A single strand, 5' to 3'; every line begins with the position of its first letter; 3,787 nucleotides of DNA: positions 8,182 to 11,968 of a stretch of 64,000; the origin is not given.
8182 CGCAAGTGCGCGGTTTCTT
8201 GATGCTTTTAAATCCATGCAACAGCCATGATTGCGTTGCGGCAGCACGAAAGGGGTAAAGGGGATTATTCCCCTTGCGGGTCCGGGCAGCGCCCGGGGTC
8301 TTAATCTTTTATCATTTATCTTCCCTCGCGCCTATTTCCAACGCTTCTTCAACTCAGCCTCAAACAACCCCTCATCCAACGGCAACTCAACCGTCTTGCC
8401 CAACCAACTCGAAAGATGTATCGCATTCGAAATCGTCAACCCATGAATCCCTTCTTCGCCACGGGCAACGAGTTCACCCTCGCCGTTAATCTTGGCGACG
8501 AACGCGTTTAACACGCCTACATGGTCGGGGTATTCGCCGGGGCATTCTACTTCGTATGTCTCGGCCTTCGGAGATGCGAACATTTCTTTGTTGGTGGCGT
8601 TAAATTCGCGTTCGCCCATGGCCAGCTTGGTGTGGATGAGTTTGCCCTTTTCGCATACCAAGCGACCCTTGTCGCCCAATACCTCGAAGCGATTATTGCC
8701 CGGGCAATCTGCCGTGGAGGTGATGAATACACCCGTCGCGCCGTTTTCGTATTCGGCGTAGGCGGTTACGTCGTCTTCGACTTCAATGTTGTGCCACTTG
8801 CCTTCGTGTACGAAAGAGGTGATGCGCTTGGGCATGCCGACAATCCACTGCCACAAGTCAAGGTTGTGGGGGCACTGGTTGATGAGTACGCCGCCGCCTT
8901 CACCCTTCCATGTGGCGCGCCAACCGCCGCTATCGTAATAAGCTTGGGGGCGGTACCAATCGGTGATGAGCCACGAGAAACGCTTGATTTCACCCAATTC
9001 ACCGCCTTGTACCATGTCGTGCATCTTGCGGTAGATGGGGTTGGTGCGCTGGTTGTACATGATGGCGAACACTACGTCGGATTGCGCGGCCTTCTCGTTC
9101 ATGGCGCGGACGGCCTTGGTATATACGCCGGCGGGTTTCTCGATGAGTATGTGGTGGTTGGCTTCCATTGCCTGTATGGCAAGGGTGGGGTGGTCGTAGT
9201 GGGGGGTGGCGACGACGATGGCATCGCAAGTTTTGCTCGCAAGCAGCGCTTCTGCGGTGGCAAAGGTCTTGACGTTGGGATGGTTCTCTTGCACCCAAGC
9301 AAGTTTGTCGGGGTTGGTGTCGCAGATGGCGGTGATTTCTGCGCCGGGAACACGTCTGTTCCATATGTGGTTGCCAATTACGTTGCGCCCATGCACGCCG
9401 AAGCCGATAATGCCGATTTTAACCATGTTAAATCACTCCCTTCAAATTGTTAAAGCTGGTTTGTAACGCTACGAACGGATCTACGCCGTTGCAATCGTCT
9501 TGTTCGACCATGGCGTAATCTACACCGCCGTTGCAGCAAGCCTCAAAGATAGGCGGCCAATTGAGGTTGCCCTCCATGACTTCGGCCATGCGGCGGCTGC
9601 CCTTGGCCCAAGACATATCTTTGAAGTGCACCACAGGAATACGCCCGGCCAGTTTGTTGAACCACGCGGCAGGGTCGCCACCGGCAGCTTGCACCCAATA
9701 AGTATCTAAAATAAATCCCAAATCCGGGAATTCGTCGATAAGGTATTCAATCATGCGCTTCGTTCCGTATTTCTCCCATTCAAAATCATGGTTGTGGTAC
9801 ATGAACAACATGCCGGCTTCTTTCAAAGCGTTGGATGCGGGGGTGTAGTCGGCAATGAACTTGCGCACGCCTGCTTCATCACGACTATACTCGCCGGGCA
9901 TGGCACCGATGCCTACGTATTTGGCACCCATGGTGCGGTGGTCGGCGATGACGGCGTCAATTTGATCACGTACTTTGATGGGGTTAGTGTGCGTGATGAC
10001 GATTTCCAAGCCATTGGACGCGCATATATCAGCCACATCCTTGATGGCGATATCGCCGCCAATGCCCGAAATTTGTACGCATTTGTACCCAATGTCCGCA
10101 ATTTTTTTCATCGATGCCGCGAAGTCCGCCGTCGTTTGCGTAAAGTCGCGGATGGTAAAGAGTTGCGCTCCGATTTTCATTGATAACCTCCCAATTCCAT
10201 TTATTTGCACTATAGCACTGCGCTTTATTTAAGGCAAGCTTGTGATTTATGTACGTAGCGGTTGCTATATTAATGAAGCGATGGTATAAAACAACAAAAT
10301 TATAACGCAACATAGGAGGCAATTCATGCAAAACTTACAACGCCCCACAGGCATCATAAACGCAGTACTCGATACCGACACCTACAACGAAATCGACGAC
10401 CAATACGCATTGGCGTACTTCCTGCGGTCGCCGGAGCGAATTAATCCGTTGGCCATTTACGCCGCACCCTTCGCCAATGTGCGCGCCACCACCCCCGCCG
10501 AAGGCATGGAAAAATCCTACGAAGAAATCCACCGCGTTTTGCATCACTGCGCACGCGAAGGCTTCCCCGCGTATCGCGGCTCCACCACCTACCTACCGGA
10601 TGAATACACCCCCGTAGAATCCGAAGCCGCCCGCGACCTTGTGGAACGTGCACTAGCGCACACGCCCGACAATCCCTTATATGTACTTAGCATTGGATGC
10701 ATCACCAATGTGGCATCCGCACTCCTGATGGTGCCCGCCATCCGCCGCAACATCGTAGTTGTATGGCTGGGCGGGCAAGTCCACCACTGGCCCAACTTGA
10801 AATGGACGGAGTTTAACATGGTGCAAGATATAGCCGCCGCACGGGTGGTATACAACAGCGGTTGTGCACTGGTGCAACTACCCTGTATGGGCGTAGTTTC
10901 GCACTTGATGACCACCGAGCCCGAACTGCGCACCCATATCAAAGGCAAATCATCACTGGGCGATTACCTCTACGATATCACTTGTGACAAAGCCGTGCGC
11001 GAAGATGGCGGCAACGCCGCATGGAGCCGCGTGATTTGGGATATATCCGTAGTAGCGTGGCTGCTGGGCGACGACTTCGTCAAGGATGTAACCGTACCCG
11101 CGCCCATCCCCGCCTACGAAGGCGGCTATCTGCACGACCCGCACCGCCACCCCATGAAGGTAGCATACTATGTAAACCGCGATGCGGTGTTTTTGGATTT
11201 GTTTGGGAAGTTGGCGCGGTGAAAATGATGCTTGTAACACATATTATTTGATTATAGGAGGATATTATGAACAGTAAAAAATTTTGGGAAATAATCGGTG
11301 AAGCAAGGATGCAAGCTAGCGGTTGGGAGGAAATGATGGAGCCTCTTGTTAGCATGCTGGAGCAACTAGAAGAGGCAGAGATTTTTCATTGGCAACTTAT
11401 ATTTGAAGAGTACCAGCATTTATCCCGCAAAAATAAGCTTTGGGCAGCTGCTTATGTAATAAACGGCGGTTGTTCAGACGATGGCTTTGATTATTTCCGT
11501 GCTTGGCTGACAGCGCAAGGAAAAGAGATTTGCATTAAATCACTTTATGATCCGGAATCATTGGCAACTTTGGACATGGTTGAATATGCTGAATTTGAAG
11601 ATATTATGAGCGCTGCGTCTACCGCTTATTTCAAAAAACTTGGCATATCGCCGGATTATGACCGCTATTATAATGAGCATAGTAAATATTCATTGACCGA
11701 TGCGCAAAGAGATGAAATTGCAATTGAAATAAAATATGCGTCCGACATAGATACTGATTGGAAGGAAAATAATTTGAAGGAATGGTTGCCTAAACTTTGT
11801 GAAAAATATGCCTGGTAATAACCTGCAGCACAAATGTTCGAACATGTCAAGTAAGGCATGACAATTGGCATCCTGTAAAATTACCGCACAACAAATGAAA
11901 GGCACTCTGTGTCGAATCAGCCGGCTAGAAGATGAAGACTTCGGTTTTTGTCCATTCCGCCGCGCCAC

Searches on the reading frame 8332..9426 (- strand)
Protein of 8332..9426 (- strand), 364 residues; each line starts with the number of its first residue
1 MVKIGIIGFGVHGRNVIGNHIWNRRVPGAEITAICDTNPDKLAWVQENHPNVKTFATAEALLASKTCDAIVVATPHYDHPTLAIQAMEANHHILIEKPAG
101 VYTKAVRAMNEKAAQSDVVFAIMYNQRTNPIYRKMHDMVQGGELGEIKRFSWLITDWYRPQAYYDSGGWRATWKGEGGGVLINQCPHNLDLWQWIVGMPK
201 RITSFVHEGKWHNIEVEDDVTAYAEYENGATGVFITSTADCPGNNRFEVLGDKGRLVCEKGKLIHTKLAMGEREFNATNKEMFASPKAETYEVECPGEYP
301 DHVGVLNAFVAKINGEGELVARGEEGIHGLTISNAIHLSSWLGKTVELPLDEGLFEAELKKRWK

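Call 80: search_protein_families(library=pfam, proteins=[window:8332-9426:-])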
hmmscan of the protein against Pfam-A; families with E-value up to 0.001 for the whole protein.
window:8332-9426:- (364 aa): 4 families
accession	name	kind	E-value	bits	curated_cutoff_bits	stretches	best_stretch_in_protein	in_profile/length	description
PF22725.1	GFO_IDH_MocA_C3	-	6.5e-29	100.9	27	1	132-256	1-123/124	GFO/IDH/MocA C-terminal domain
PF02894.22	GFO_IDH_MocA_C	-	9.7e-23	81.5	22.9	1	138-348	3-218/218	Oxidoreductase family, C-terminal alpha/beta domain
PF01408.29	GFO_IDH_MocA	-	1.8e-18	67.8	24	1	2-122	1-118/120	Oxidoreductase family, NAD-binding Rossmann fold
PF03807.23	F420_oxidored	-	1.4e-06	29.2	21.6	1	3-95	1-89/94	NADP oxidoreductase coenzyme F420-dependent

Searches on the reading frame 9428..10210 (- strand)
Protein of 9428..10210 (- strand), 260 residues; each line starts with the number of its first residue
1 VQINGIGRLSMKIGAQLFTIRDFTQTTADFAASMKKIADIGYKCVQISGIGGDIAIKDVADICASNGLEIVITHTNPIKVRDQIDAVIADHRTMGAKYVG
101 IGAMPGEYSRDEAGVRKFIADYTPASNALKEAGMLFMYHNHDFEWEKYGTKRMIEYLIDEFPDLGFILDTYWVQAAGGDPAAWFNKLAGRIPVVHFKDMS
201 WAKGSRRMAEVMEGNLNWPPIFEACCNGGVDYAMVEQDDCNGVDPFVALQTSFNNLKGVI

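Call 80: search_protein_families(library=pfam, proteins=[window:9428-10210:-])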
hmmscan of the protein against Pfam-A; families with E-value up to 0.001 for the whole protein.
window:9428-10210:- (260 aa): 1 family
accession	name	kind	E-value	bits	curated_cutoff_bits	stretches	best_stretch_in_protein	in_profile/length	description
PF01261.30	AP_endonuc_2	-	8.9e-18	65.3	31.1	1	35-224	2-215/249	Xylose isomerase-like TIM barrel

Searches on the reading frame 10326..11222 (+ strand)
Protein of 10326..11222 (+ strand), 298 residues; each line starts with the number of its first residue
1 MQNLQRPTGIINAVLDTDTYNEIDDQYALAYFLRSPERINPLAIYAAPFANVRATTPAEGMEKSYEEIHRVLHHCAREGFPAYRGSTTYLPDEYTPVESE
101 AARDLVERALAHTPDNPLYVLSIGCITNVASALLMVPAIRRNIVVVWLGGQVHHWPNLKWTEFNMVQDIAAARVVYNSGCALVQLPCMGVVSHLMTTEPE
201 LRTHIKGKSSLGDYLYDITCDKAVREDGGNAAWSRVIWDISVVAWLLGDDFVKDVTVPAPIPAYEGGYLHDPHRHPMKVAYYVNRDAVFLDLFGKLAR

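Call 12: search_protein_families(library=pfam, proteins=[window:10326-11222:+])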
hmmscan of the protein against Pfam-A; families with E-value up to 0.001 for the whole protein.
window:10326-11222:+ (298 aa): 2 families
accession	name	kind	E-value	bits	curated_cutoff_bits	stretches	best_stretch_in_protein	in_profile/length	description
PF01156.24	IU_nuc_hydro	-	6.4e-21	75.7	34.2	1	14-287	2-294/297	Inosine-uridine preferring nucleoside hydrolase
PF07632.16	Sde182_NH-like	-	0.00065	19.8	26.8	0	16-151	5-160/268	Cellulose-binding Sde182, nucleoside hydrolase-like domain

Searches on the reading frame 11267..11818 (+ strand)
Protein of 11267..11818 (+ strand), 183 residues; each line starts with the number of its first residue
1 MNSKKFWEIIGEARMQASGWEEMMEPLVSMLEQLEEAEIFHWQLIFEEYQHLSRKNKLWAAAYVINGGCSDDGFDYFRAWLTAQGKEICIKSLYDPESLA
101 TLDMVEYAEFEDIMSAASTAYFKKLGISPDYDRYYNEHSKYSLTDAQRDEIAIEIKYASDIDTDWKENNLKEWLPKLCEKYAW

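Call 12: search_protein_families(library=pfam, proteins=[window:11267-11818:+])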
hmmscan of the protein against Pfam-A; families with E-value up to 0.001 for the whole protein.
window:11267-11818:+ (183 aa): 1 family
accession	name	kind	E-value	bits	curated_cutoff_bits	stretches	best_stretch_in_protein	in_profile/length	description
PF14024.11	DUF4240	-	2.3e-34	118.8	27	1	1-121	1-127/129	Protein of unknown function (DUF4240)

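Call 18: find_encoding_contigs(protein=window:11267-11818:+, flank=3000, max_places=10)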
Protein window:11267-11818:+ (183 aa): 3 contigs read that carry it; 2 places shown.
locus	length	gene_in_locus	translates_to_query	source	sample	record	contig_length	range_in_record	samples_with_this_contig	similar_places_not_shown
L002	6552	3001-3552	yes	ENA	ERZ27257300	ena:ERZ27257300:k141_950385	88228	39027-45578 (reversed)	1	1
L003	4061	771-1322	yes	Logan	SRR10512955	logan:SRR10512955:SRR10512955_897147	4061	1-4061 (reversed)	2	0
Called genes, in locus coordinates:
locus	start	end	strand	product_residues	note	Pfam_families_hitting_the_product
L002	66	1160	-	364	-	PF01408:GFO_IDH_MocA, PF03807:F420_oxidored (weak), PF02894:GFO_IDH_MocA_C, PF22725:GFO_IDH_MocA_C3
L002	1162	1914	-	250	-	PF01261:AP_endonuc_2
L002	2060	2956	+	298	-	PF01156:IU_nuc_hydro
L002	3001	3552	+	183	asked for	PF14024:DUF4240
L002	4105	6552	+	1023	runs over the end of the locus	PF03382:DUF285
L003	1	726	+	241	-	?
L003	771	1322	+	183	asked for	PF14024:DUF4240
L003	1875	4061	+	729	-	?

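Call 23: find_homologous_proteins(query=window:11267-11818:+, max_evalue=1e-20)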
Query window:11267-11818:+ (183 aa): 171 proteins with E <= 1e-20 among 720 candidates; the best 120 are listed.
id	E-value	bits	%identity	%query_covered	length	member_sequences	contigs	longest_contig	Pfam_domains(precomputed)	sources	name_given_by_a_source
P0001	9.5e-120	416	100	100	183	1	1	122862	PF14024.12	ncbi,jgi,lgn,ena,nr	ncbi:MAG: DUF4240 domain-containing protein [Defluviitaleaceae bacterium]|nr:DUF4240 domain-containi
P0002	8.6e-77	276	69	100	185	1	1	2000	PF14024.12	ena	-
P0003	3.6e-73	264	67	100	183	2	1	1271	PF14024.12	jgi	jgi:hypothetical protein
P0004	1.9e-71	258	65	100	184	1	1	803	PF14024.12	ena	-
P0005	2.0e-70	255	63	100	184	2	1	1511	PF14024.12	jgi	-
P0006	6.5e-70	253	66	100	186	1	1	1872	PF14024.12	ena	-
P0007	1.3e-68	249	62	100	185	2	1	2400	PF14024.12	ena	-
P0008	3.0e-68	248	62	100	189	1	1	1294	PF14024.12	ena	-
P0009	3.3e-66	241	61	100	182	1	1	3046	PF14024.12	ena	-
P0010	6.4e-65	237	56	100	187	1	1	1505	PF14024.12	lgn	-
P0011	1.4e-64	236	56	100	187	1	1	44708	PF14024.12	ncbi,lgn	-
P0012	1.0e-63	233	55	100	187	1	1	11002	PF14024.12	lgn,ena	-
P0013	5.3e-62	228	57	100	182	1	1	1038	PF14024.12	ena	-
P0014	2.1e-61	226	60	100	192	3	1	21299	PF14024.12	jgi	jgi:hypothetical protein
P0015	4.6e-61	225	58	99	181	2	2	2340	PF14024.12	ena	-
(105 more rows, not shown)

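Call 74: find_encoding_contigs(protein=P0002, flank=3000, max_places=3)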
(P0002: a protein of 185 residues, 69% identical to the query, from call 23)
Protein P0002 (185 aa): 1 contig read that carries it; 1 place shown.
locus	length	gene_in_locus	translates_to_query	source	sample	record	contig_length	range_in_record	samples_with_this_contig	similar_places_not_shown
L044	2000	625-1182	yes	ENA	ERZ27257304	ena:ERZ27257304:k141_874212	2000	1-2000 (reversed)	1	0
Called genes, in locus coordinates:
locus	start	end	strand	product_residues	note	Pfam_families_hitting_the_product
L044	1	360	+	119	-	?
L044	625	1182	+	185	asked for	PF14024:DUF4240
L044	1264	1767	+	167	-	PF12663:DUF3788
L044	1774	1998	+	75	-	?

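Call 75: find_encoding_contigs(protein=P0009, flank=3000, max_places=3)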
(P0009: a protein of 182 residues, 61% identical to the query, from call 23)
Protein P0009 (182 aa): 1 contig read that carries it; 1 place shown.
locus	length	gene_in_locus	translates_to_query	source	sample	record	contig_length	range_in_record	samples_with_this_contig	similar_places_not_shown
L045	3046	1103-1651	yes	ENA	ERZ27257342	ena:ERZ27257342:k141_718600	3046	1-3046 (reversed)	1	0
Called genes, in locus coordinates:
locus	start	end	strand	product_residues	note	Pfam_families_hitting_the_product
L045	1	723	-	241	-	?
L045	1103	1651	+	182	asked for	PF14024:DUF4240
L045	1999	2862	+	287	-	-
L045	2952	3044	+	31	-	?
